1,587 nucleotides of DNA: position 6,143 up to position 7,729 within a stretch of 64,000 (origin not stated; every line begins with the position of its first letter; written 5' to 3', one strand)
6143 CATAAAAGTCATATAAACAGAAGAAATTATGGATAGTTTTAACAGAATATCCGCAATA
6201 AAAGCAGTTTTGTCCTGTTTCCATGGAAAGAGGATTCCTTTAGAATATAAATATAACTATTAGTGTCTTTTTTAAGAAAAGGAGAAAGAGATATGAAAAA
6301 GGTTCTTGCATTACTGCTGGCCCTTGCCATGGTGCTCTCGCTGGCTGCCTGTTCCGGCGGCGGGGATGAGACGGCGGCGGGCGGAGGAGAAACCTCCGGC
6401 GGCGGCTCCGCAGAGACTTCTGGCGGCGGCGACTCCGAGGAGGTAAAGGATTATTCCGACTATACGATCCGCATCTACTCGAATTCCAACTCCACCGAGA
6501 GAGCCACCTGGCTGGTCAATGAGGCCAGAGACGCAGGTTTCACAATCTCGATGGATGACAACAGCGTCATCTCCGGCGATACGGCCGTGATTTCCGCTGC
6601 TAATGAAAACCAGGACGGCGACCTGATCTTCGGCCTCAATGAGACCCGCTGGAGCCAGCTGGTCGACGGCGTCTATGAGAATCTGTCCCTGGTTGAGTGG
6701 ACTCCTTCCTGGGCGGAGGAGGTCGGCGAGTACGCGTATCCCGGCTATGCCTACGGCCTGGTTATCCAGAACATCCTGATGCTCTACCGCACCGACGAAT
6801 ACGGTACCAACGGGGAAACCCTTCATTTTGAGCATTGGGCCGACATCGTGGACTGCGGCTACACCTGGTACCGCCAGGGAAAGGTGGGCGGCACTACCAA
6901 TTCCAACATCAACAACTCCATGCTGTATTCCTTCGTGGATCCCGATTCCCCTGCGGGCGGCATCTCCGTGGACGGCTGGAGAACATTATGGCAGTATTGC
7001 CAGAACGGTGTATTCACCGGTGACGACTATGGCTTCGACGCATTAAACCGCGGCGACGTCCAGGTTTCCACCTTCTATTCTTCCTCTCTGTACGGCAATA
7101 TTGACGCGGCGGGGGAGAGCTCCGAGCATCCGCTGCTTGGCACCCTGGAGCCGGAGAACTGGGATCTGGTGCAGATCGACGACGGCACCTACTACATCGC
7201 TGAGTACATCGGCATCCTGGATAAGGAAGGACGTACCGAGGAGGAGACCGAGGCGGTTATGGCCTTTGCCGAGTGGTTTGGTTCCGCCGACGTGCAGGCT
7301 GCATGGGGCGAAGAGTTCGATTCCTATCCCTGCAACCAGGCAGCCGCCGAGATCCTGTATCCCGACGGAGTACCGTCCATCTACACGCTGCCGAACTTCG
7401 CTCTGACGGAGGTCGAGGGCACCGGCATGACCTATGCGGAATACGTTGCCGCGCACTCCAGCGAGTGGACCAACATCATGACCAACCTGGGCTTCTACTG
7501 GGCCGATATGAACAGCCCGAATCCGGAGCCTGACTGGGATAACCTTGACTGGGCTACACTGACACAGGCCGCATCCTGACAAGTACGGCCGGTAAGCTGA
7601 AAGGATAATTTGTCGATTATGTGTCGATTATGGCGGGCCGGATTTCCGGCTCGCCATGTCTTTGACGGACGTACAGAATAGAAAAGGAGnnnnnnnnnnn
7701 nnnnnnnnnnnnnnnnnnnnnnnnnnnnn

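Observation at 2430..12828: Three-component sensor (orphan SBP + YesM-type kinase + YesN/AraC regulator) divergent from an Afu/Fbp-type ABC importer with a HAD phosphatase and a phosphohexomutase: candidate sugar-phosphate sensing and uptake locus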

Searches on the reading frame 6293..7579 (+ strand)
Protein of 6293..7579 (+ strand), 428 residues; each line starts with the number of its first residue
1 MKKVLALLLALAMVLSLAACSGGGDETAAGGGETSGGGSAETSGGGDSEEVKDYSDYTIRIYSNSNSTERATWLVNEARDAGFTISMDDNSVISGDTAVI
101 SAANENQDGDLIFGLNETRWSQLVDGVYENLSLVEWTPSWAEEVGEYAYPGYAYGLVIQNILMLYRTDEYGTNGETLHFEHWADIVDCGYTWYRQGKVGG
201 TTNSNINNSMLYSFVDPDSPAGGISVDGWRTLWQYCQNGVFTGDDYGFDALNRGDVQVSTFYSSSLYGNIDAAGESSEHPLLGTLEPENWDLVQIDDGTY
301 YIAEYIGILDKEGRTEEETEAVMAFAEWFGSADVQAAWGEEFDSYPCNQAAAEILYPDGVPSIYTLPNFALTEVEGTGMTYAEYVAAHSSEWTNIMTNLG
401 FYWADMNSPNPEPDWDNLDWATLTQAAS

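Call 5: search_protein_families(library=pfam, proteins=[window:6293-7579:+], max_evalue=0.01)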
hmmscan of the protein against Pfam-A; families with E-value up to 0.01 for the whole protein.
window:6293-7579:+ (428 aa): 1 family
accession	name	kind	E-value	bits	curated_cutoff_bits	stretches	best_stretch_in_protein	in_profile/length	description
PF13416.11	SBP_bac_8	-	7.4e-08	33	27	1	100-353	28-267/279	Bacterial extracellular solute-binding protein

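Call 6: search_protein_families(library=ncbifam, proteins=[window:6293-7579:+], max_evalue=0.01)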
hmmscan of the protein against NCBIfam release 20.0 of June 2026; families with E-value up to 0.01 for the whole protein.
window:6293-7579:+ (428 aa): 1 family
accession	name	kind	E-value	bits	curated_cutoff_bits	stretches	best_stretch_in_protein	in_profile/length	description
NF050142.1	PG1828_fam_lipo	equivalog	0.0034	18.1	50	1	1-26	1-25/59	PG1828 family lipoprotein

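Call 8: search_solved_structures(query=window:6293-7579:+, max_evalue=1)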
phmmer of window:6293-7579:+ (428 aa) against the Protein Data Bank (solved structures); distinct sequences matched with E-value up to 1: 1.
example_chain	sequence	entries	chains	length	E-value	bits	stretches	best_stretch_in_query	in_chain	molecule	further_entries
8y7r_A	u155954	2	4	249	0.21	13.7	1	221-274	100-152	NAD(P)-dependent dehydrogenase (Short-subunit alcohol dehydrogenase family)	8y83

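Call 14: find_homologous_proteins(query=window:6293-7579:+, max_evalue=0.001)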
Query window:6293-7579:+ (428 aa): 1716 proteins with E <= 0.001 among 8000 candidates; the best 120 are listed.
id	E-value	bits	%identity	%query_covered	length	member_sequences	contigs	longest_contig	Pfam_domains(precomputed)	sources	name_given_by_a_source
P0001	5.5e-290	980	100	100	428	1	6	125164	PF13416.12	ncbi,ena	-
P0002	4.5e-276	934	94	100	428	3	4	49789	PF13416.12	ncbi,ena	-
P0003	2.2e-275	932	95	100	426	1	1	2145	PF13416.12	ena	-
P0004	8.8e-265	897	91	96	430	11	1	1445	PF13416.12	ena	-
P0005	4.7e-232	789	79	100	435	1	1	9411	PF13416.12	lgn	-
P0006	1.2e-229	781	80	100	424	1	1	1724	PF13416.12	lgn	-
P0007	3.5e-229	779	85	89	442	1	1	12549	PF13416.12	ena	-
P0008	4.8e-229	779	79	100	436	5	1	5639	PF13416.12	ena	-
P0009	3.9e-227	773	79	100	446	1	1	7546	-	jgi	-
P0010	2.0e-226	770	79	100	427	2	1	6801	PF13416.12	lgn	-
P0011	5.1e-226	769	79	100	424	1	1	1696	PF13416.12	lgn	-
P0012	1.6e-225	767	83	88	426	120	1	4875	PF13416.12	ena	-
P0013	3.4e-225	766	78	99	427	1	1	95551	PF13416.12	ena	-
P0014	3.7e-225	766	82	88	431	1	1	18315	PF13416.12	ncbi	-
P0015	4.9e-225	766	79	100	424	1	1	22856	PF13416.12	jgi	-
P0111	1.2e-215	735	74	100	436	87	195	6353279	PF13416.12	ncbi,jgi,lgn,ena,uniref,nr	ncbi:extracellular solute-binding protein [Enterocloster asparagiformis]|jgi:iron(III) transport sys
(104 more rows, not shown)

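Call 15: find_encoding_contigs(protein=P0111, flank=10000, max_places=3)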
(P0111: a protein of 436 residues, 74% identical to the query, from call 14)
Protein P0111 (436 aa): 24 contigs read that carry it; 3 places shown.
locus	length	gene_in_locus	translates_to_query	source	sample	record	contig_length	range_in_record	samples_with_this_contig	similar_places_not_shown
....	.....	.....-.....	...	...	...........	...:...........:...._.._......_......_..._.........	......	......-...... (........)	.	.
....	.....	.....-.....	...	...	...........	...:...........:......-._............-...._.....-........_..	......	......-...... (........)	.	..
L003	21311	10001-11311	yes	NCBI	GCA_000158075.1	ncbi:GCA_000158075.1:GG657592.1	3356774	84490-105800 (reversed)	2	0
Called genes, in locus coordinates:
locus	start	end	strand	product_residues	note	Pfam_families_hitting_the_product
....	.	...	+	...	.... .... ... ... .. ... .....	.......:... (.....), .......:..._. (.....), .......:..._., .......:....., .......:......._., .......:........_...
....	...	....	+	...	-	-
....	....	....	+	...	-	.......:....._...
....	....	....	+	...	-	-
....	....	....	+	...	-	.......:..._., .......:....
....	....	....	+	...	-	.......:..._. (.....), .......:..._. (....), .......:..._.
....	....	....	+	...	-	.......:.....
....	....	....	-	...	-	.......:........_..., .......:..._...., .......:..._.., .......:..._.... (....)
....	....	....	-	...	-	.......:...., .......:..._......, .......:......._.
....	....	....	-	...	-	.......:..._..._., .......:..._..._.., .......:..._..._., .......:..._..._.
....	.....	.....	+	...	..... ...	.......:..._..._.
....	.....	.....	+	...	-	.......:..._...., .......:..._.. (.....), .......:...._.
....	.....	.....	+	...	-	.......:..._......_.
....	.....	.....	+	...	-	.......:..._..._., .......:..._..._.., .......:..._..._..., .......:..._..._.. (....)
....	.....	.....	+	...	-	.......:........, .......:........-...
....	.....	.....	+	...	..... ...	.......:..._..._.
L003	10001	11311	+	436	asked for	PF13416:SBP_bac_8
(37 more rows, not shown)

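Call 16: find_encoding_contigs(protein=P0001, flank=10000, max_places=3)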
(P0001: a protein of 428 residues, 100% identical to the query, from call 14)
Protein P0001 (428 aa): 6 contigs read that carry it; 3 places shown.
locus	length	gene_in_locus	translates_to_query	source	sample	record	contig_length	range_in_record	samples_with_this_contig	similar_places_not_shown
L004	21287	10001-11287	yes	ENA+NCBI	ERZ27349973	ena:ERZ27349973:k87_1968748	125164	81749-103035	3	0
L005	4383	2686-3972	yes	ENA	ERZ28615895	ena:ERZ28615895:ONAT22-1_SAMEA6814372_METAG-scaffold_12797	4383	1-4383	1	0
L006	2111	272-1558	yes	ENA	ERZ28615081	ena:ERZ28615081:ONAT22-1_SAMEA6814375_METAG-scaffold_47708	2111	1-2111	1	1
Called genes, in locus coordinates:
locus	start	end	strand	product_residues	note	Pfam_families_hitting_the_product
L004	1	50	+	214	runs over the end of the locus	PF01195:Pept_tRNA_hydro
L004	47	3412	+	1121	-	PF14814:UB2H (faint), PF17757:UvrB_inter, PF02559:CarD_TRCF_RID, PF00270:DEAD, PF04851:ResIII, PF00271:Helicase_C, PF03461:TRCF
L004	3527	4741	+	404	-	-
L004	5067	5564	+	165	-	PF14478:DUF4430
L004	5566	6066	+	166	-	-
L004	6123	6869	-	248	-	PF00072:Response_reg, PF00165:HTH_AraC (weak), PF12833:HTH_18, PF00165:HTH_AraC (weak)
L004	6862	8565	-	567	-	PF00672:HAMP, PF06580:His_kinase, PF02518:HATPase_c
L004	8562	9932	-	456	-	PF01547:SBP_bac_1, PF13416:SBP_bac_8, PF13531:SBP_bac_11, PF13343:SBP_bac_6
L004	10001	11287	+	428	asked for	PF13416:SBP_bac_8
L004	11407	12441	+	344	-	PF00005:ABC_tran, PF13304:AAA_21 (faint), PF08402:TOBE_2 (weak)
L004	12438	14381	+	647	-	PF00528:BPD_transp_1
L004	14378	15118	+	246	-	PF00702:Hydrolase, PF13419:HAD_2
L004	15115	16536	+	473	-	PF02878:PGM_PMM_I, PF02879:PGM_PMM_II, PF02880:PGM_PMM_III, PF00408:PGM_PMM_IV (weak)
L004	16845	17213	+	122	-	-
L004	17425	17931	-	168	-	-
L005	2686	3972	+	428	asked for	PF13416:SBP_bac_8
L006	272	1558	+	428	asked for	PF13416:SBP_bac_8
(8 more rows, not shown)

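Call 24: find_related_loci(query=A1, collection=genome_contigs, flank=10000)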
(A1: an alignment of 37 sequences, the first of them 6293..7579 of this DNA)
Query A1 (428 aa) in genome_contigs; peptide patterns used: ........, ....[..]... (x = any residue, [..] = any of these).
478 stretches matched a pattern; 458 encode a relative of the query (tblastn E <= 1e-3); the best 80 are kept; 80 distinct loci.
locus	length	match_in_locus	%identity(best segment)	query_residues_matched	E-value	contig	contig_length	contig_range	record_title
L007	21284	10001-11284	94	1-428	0e+0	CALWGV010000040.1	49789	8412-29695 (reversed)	MAG: uncultured Lachnospiraceae bacterium isolate E0_LS__bin123 genome assembly, contig: E0_LS__k127_2000342, whole geno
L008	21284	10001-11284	93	1-428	0e+0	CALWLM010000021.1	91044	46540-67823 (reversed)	MAG: uncultured Lachnospiraceae bacterium isolate E15__bin96 genome assembly, contig: E15__k127_1792269, whole genome sh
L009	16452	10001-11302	79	1-427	0e+0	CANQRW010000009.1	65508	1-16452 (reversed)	MAG: uncultured Lachnospiraceae bacterium isolate Lapin-023__bin95 genome assembly, contig: Lapin-023__NODE_594_length_6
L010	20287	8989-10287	79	1-427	0e+0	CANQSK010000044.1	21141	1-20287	MAG: uncultured Lachnospiraceae bacterium isolate Lapin-032__bin5 genome assembly, contig: Lapin-032__NODE_3845_length_2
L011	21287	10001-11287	78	1-428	0e+0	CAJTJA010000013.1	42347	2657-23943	MAG TPA_asm: uncultured Oscillibacter sp. isolate MGBC101978 genome assembly, contig: MGBC101978.13, whole genome shotgu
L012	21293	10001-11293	79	1-428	0e+0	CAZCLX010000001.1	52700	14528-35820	MAG TPA_asm: uncultured Oscillospiraceae bacterium isolate SRP222994_co1_105 genome assembly, contig: NODE_1021_length_5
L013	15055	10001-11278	76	1-426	0e+0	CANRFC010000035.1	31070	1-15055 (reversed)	MAG: uncultured Oscillospiraceae bacterium isolate Lapin-023__bin80 genome assembly, contig: Lapin-023__NODE_1986_length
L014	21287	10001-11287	76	1-428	0e+0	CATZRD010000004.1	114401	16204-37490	MAG TPA_asm: uncultured Oscillospiraceae bacterium isolate ERR9762711_bin.31_MetaWRAP_v1.3_MAG genome assembly, contig:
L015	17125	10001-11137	83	52-427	0e+0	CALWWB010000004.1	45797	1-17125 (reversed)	MAG: uncultured Oscillospiraceae bacterium isolate BRZ_NA__bin27 genome assembly, contig: BRZ_NA__NODE_981_length_45797_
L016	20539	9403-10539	84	52-427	0e+0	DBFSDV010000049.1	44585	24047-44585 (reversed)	MAG TPA_asm: Candidatus Limivicinus sp. isolate MAG4285 contig49, whole genome shotgun sequence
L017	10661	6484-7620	83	52-427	0e+0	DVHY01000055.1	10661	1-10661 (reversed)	MAG TPA_asm: Candidatus Limivicinus faecipullorum isolate ChiHcec3-8852 ChiHcec3__C81988_L10661_SRR6323320, whole genome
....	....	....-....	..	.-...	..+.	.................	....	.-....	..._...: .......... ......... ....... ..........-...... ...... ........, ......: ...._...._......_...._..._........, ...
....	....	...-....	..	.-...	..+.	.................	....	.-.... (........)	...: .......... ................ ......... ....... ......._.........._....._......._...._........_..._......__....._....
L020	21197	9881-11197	75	1-427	0e+0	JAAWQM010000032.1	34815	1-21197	MAG: Oscillospiraceae bacterium isolate ABMPRH_163_10 SL341404_scaffold_3730, whole genome shotgun sequence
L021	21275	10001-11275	75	1-427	0e+0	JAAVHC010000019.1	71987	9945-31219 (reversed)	MAG: Oscillibacter sp. isolate Mgla_MAG_ref_444 c_000000124288, whole genome shotgun sequence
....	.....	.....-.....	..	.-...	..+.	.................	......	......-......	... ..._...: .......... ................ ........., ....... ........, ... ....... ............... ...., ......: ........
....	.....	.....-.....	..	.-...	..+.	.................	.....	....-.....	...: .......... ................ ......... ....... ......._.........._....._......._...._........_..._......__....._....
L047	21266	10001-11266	76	1-427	0e+0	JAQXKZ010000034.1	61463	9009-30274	MAG: Clostridiales bacterium isolate SUG1290 k141_6686332, whole genome shotgun sequence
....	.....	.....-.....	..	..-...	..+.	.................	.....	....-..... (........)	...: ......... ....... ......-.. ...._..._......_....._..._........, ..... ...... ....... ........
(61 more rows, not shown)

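Call 31: predict_structure(alignment_id=A1)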
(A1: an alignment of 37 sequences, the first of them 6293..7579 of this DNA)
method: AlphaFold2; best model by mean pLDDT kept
length: 428 residues; sequences in the alignment: 37
mean_pLDDT: 63.0   pTM: 0.59
mean pLDDT of the five models: 63.0, 63.0, 57.4, 54.0, 53.0
residues with pLDDT >= 90: 33; 70-90: 136; 50-70: 137; < 50: 122
segments of 3 or more residues with pLDDT < 50: 17-50, 90-94, 115-125, 142-147, 155-157, 249-253, 265-289, 340-357, 359-364
pLDDT, mean of each block of 10 residues (from residue 1): 61 53 27 25 32 78 62 82 74 52 56 50 51 61 49 57 61 66 85 62 74 93 94 85 53 57 48 37 39 72 60 81 83 68 39 46 58 85 79 84 69 91 72
secondary structure, 60 per line:
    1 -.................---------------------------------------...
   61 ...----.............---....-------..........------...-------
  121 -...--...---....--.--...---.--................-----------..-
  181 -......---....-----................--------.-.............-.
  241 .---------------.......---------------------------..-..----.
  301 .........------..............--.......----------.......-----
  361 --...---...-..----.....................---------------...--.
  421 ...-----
elements in order: H2-18 E58-63 H68-80 E84-87 H95-104 E111-113 E122-124 E127-129 E133-136 E151-166 H182-187 E191-194 H200-214 H226-238 E257-263 E300-309 H316-329 H332-338 H349-355 H381-399 H420-423

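Call 34: fold_search(model_id=the predicted structure, library=pdb)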
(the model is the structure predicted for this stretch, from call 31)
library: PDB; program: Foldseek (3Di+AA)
matches with E <= 10: 1255; with E <= 0.001: 277
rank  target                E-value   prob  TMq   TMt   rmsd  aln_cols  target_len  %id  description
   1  7li0_A                1.4e-08  1.00  0.33  0.43  11.3       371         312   12  Crystal structure of apo Moraxella catarrhalis ferric binding protein A in an open conformation (released 2022-02-23)
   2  5yse_A                6.1e-08  1.00  0.30  0.32  12.8       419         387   12  Crystal structure of beta-1,2-glucooligosaccharide binding protein in complex with sophorotetraose (released 2018-05-02)
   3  2voz_B                7.2e-08  1.00  0.32  0.41  11.6       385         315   14  Apo FutA2 from Synechocystis PCC6803 (released 2008-03-25)
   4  6g7n_A                8.1e-08  1.00  0.32  0.40  11.6       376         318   13  Trichodesmium Tery_3377 (IdiA) (FutA) with iron and alanine ligand. (released 2018-09-12)
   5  2qry_D                8.1e-08  1.00  0.30  0.39  11.8       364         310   12  Periplasmic thiamin binding protein (released 2008-02-05)
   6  2voz_A                1.2e-07  1.00  0.32  0.41  11.7       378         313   15  Apo FutA2 from Synechocystis PCC6803 (released 2008-03-25)
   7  1y9u                  1.2e-07  1.00  0.31  0.38  12.1       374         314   12  Bordetella ferric binding protein (released 2005-01-11)
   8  6g7q_B                1.7e-07  1.00  0.31  0.40  11.7       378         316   13  Trichodesmium Tery_3377 (IdiA) (FutA) in complex with iron and citrate ligands. (released 2018-09-12)
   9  7li1_C                1.7e-07  1.00  0.30  0.38  12.7       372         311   14  Crystal structure of holo Moraxella catarrhalis ferric binding protein A in an open conformation (released 2022-02-23)
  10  2qry_C                1.7e-07  1.00  0.29  0.36  11.8       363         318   13  Periplasmic thiamin binding protein (released 2008-02-05)
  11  2pt1                  2.4e-07  1.00  0.27  0.34  13.2       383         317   12  FutA1 Synechocystis PCC 6803 (released 2007-07-10)
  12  2qry_B                2.6e-07  1.00  0.28  0.35  12.4       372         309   12  Periplasmic thiamin binding protein (released 2008-02-05)
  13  1q35                  2.9e-07  1.00  0.32  0.40  11.6       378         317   10  Crystal Structure of Pasteurella haemolytica Apo Ferric ion-Binding Protein A (released 2003-11-11)
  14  2qry_A                3.5e-07  1.00  0.27  0.35  12.6       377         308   12  Periplasmic thiamin binding protein (released 2008-02-05)
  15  2pt2                  4.4e-07  1.00  0.32  0.41  12.0       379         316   13  Structure of FutA1 with Iron(II) (released 2007-07-10)
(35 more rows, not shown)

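Call 39: search_protein_representatives(alignment_id=A1)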
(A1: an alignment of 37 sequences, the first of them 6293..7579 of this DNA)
Query: 37 sequences, 433 profile positions. Proteins with E-value up to 0.001 (for the whole library): 265; up to 1e-10: 127; up to 1e-30: 42. The best 150 are listed.
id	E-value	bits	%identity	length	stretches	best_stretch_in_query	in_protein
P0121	2.3e-193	659.3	-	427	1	1-431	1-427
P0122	3.5e-149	513.7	-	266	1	166-432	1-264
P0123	1.0e-138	479.2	-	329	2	58-289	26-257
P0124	2.3e-127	441.8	-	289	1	159-365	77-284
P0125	1.9e-117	409.1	-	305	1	1-314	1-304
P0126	1.0e-115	403.5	-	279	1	1-225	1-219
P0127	1.1e-114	400.1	-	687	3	180-412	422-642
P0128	1.5e-110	386.4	-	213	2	58-243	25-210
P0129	2.2e-110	385.9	-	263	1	168-366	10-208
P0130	4.2e-87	309.2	-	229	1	148-303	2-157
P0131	5.7e-86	305.4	-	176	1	264-432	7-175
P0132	3.5e-80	286.3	-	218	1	190-345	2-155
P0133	4.2e-78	279.5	-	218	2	52-191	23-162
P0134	3.0e-74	266.8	-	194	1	295-433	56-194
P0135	1.3e-73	264.7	-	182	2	223-356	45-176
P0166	5.3e-28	114.4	-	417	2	23-358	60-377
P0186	9.1e-23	97.2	-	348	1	58-357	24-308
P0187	1.0e-22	97.0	-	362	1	46-362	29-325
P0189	2.4e-22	95.8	-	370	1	5-356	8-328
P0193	5.2e-22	94.7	-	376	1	1-379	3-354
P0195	2.3e-21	92.6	-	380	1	2-357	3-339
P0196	3.9e-21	91.8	-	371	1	3-358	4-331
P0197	7.8e-21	90.8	-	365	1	1-357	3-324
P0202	1.5e-18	83.3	-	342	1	61-358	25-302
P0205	4.2e-18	81.8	-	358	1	46-353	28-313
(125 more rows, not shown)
